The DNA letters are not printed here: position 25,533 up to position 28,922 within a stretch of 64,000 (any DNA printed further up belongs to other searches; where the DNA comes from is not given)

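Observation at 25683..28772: Orphan, motif-eroded CarB homolog in the pyr operon with no carA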

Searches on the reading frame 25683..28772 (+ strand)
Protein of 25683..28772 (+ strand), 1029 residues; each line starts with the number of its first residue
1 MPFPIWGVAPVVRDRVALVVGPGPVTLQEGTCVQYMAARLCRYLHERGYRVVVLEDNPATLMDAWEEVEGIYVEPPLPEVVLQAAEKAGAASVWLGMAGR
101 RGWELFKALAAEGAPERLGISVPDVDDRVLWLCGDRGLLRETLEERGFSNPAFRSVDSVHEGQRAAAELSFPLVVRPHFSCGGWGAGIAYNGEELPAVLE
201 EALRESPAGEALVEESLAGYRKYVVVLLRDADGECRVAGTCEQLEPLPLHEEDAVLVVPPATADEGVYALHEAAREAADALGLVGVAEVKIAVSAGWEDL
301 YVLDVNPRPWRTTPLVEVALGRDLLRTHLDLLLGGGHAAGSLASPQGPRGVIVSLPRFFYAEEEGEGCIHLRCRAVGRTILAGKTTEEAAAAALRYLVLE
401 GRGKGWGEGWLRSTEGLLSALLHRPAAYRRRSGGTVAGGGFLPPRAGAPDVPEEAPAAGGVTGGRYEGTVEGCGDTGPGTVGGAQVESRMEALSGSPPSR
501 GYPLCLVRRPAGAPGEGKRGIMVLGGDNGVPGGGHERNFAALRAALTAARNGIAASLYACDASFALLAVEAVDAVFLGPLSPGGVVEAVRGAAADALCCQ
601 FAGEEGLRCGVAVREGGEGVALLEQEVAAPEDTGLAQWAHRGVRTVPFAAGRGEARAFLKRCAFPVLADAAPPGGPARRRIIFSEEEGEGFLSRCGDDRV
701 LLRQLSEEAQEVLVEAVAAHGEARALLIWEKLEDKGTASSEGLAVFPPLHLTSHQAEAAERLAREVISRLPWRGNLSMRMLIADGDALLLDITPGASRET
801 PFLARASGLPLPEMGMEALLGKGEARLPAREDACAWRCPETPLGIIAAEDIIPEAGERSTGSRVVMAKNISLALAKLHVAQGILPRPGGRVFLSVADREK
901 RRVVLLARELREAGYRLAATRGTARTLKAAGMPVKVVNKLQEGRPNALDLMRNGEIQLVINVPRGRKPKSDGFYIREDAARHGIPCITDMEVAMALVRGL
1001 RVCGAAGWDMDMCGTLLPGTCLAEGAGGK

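Call 4: search_protein_families(library=pfam, proteins=[window:25683-28772:+], max_evalue=0.01)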
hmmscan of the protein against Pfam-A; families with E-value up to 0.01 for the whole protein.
window:25683-28772:+ (1029 aa): 6 families
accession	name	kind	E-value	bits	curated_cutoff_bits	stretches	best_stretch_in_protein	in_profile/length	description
PF02786.22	CPSase_L_D2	-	1.6e-28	100.1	19.8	1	154-331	21-202/211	Carbamoyl-phosphate synthase L chain, ATP binding domain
PF02142.27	MGS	-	1.6e-22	79.8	24.1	1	903-988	2-94/94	MGS-like domain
PF25596.1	CPSase_L_D1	-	4.6e-19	68.8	27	2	16-119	4-105/118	Carbamoyl phosphate synthase preATP-grasp domain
PF02222.28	ATP-grasp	-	4.4e-10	39.9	27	1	143-310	3-164/179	ATP-grasp domain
PF02655.19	ATP-grasp_3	-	3.5e-06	27.6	23.2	1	133-309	1-157/160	ATP-grasp domain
PF07478.18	Dala_Dala_lig_C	-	0.00042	20.3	24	1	163-310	29-177/204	D-ala D-ala ligase C-terminus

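Call 5: search_solved_structures(query=window:25683-28769:+, max_evalue=0.001, show_alignments=2)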
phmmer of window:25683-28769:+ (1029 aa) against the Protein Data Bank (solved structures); distinct sequences matched with E-value up to 0.001: 22.
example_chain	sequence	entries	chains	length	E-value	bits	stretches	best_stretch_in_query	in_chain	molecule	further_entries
1bxr_A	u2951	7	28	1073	5.6e-91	309.2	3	17-399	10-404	CARBAMOYL-PHOSPHATE SYNTHASE | CARBAMOYL PHOSPHATE SYNTHETASE: LARGE SUBUNIT | CARBAMOYL PHOSPHATE SYNTHETASE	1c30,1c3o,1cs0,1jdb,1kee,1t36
1ce8_A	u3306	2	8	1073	1.7e-90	307.6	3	17-399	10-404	PROTEIN (CARBAMOYL-PHOSPHATE SYNTHASE) | carbamoyl phosphate synthetase large chain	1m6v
1a9x_A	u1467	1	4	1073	2.1e-89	303.9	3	17-399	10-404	CARBAMOYL PHOSPHATE SYNTHETASE (LARGE CHAIN)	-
5dot_A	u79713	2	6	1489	3.4e-59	203.9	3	12-395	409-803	Carbamoyl-phosphate synthase [ammonia], mitochondrial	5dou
6uel_A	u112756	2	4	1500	3.5e-59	203.9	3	12-395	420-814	Carbamoyl-phosphate synthase [ammonia], mitochondrial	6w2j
2yvq_A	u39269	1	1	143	2.8e-08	35.4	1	885-995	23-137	Carbamoyl-phosphate synthase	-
4dlk_A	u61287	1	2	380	6.5e-07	30.8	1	139-313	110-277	Phosphoribosylaminoimidazole carboxylase, ATPase subunit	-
3v4s_A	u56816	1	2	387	6.7e-07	30.8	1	139-313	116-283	Phosphoribosylaminoimidazole carboxylase, ATPase subunit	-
3q2o_A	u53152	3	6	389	6.8e-07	30.8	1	139-313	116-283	Phosphoribosylaminoimidazole carboxylase, ATPase subunit | N5-carboxyaminoimidazole ribonucleotide synthetase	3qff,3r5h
9eb7_A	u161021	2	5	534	1.6e-06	29.6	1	131-331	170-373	Biotin carboxylase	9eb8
9zvm_C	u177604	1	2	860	2.9e-06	28.7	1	119-334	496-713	Maltodextrin-binding protein,Biotin carboxylase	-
8hz5_A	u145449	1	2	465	3.6e-05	25.1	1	130-334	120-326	Biotin carboxylase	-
1ulz_A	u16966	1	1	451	0.00029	22.1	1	116-333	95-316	pyruvate carboxylase n-terminal domain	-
5i6i_A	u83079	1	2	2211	0.0003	22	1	156-334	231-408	Acetyl-CoA carboxylase-like protein,Acetyl-CoA carboxylase-like protein,Acetyl-CoA carboxy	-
6nko_A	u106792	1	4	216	0.00039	21.7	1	878-987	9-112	ForH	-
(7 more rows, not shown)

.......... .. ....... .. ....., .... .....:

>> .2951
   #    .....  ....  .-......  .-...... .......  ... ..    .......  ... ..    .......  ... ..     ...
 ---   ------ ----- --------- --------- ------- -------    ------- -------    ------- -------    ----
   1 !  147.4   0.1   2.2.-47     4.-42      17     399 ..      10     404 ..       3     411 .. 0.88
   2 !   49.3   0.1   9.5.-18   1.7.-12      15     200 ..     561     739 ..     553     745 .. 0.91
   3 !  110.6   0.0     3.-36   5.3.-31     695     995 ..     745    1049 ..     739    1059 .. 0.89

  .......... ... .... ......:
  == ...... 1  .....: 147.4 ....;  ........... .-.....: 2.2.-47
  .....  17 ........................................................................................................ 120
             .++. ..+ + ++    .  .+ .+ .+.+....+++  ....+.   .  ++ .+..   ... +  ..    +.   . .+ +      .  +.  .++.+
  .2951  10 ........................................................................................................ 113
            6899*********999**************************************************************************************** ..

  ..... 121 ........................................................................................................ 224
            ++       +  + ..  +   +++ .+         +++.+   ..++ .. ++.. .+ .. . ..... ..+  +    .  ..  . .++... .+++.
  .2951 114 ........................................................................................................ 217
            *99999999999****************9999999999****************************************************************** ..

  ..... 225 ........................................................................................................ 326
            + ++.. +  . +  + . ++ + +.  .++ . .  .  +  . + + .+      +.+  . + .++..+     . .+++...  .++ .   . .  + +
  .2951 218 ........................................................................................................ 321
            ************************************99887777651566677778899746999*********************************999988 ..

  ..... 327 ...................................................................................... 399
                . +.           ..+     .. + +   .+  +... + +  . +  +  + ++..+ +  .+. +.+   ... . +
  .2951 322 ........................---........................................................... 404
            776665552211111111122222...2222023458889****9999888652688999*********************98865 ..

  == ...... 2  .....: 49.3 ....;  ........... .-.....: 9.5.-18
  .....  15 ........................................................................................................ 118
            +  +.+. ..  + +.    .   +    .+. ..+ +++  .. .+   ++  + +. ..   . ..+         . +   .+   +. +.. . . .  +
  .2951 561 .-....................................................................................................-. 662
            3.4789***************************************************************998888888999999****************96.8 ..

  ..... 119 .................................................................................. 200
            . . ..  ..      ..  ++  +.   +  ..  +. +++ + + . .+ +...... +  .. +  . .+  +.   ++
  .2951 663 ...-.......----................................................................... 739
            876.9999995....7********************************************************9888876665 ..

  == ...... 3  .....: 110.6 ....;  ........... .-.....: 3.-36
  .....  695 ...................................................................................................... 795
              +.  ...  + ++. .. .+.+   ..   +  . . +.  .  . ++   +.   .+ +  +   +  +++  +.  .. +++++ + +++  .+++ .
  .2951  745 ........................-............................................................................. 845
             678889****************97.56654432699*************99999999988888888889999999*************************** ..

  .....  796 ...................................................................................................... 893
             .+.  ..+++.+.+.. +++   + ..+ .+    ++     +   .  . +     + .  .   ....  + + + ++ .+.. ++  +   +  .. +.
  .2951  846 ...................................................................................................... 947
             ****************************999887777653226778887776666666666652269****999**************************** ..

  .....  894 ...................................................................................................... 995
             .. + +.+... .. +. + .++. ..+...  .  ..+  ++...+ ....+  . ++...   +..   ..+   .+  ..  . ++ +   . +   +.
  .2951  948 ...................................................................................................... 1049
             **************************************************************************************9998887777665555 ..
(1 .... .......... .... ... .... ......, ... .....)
